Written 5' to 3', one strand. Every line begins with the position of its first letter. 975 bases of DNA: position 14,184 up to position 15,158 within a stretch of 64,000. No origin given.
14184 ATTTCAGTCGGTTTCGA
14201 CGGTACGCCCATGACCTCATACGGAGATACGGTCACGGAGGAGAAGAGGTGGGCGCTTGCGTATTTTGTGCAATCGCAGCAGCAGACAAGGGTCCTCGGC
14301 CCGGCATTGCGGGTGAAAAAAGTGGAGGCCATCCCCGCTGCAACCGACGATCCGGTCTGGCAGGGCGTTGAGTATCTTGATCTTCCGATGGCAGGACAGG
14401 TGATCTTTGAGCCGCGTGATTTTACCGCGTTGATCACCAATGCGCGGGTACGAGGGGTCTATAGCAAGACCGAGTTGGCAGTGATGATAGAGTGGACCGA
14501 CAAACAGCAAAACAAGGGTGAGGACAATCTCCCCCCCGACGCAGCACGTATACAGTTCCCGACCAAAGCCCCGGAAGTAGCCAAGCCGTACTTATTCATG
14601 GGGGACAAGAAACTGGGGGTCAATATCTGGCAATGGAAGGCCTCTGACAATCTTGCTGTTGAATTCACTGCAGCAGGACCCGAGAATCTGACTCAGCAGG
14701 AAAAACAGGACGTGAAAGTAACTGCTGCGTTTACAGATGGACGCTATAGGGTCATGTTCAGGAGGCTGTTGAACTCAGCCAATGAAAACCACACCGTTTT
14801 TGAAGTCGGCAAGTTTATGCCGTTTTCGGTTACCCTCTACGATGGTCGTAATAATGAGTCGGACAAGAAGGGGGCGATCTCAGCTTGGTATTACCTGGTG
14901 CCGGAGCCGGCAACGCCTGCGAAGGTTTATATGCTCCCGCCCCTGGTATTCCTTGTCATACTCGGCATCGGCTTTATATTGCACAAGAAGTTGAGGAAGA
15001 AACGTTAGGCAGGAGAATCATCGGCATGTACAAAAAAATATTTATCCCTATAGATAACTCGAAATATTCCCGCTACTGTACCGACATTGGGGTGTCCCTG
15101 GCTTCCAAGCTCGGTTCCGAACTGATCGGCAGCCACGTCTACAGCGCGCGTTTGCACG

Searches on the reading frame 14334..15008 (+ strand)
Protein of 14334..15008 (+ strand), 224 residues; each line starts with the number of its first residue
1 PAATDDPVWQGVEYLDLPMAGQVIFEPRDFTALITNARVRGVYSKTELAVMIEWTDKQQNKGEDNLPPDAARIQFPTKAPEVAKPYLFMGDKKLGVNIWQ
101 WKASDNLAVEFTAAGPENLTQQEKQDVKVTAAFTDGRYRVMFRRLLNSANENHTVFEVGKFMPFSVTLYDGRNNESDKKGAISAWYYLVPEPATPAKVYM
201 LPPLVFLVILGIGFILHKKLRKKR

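Call 60: search_solved_structures(query=window:14334-15008:+, max_evalue=1, show_alignments=4)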
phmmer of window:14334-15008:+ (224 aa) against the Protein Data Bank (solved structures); distinct sequences matched with E-value up to 1: 13.
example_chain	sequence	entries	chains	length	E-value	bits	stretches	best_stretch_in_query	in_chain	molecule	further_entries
7b04_C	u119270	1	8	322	9e-08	35.2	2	110-187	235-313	Nitrite oxidoreductase subunit C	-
2ivf_C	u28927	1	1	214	4.8e-05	26.3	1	5-177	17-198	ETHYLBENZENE DEHYDROGENASE GAMMA-SUBUNIT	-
4j73_A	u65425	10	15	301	0.1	15.4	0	79-126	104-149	Coatomer subunit beta'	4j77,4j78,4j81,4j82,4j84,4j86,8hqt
4j79_A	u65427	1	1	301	0.1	15.4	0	79-126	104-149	Coatomer subunit beta'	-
8szx_A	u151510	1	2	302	0.1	15.4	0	79-125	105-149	Coatomer subunit beta'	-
8ens_A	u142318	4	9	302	0.1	15.4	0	79-125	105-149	Coatomer subunit beta'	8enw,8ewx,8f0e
8enx_A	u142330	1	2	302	0.1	15.4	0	79-125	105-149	Coatomer subunit beta'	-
2ynn_A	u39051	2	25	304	0.11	15.4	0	79-125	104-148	COATOMER SUBUNIT BETA'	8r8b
2yno_A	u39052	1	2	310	0.11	15.3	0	79-125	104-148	Coatomer subunit beta'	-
8hqw_A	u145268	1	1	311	0.11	15.3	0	79-125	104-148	Coatomer subunit beta',MHV Spike Hxx sorting motif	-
9rm4_AAA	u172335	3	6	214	0.23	14.3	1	107-162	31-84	Serine protease subunit NS2B,Serine protease NS3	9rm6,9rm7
2ynp_A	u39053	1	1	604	0.54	13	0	79-122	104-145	COATOMER SUBUNIT BETA'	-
3mkq_A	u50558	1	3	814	0.96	12.2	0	79-123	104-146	Coatomer beta'-subunit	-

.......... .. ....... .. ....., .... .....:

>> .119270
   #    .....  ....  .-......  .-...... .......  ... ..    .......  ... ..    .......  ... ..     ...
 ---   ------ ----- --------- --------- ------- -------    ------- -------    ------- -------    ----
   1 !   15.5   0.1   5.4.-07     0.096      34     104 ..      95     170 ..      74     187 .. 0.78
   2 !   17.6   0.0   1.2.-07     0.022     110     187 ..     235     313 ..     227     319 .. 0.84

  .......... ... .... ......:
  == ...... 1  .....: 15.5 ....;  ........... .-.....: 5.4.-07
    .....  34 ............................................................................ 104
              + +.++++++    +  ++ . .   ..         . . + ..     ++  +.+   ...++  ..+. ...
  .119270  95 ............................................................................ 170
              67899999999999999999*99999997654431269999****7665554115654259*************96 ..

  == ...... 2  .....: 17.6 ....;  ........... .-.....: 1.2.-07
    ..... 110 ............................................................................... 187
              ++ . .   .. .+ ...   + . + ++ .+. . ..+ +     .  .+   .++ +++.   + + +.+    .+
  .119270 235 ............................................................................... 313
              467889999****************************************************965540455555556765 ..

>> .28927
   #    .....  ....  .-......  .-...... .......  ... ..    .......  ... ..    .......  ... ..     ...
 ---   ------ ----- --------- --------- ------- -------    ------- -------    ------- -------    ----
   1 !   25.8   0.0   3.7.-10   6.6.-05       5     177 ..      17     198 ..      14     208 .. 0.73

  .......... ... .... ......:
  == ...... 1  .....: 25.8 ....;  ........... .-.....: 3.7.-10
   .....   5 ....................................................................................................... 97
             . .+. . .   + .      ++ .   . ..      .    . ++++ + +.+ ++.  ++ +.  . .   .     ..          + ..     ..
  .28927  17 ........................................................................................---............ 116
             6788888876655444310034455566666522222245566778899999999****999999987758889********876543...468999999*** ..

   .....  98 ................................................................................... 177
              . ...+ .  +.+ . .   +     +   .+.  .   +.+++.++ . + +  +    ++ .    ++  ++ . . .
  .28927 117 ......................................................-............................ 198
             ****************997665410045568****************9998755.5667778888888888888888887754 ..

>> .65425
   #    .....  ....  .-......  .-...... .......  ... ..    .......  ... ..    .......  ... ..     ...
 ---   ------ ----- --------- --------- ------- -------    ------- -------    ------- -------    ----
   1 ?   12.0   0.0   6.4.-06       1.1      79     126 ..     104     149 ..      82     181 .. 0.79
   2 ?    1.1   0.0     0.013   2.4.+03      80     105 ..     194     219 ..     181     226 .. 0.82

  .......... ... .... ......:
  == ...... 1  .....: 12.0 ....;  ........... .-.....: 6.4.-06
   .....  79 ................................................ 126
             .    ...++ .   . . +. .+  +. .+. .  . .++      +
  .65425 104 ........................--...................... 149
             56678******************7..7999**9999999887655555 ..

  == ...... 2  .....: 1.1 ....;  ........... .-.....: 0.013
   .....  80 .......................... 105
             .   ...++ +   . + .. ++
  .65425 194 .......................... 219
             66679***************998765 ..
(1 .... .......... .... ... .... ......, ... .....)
